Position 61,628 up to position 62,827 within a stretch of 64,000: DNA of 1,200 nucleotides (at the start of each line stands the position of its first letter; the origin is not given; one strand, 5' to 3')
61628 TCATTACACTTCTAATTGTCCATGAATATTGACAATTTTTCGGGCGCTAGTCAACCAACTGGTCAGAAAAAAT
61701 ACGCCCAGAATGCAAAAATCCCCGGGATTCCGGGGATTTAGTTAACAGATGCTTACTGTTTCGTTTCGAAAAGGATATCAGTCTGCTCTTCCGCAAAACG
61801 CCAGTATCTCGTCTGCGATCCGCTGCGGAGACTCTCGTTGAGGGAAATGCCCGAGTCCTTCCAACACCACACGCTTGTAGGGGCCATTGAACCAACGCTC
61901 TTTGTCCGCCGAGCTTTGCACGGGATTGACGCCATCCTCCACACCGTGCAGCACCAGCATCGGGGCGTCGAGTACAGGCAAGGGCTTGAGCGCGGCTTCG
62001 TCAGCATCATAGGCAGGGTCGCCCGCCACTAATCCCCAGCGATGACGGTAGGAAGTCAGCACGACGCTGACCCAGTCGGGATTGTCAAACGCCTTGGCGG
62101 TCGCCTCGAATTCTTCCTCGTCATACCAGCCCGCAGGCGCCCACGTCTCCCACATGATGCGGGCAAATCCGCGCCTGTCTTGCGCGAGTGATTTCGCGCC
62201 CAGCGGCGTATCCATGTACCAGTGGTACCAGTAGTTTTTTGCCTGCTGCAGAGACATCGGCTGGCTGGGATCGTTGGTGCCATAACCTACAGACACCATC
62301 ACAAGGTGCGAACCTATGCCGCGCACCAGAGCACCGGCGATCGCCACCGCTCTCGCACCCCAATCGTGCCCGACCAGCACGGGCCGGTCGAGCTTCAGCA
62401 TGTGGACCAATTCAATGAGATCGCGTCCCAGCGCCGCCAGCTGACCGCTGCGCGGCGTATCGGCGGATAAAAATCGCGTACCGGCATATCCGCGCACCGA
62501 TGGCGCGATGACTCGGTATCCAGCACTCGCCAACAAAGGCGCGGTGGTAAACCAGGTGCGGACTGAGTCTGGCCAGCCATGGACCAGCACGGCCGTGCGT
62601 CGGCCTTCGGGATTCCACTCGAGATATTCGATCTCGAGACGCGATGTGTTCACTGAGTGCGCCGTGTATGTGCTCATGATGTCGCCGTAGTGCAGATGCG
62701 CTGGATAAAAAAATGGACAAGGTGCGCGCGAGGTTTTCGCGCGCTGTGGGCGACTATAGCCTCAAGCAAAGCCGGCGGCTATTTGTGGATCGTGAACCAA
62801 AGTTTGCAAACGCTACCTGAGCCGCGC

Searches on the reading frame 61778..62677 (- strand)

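Call 3: search_protein_families(library=pfam, proteins=[window:61778-62677:-], max_evalue=0.01)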
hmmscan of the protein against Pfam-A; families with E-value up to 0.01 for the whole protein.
window:61778-62677:- (299 aa): 3 families
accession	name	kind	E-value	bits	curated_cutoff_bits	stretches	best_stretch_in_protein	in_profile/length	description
PF00561.26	Abhydrolase_1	-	3.1e-20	73.3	25.8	1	30-282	4-243/245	alpha/beta hydrolase fold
PF12697.13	Abhydrolase_6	-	9.7e-20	72.6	26.3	1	30-289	2-216/217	Alpha/beta hydrolase family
PF12146.15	Hydrolase_4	-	3.2e-06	27.1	27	0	26-158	4-142/239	Serine aminopeptidase, S33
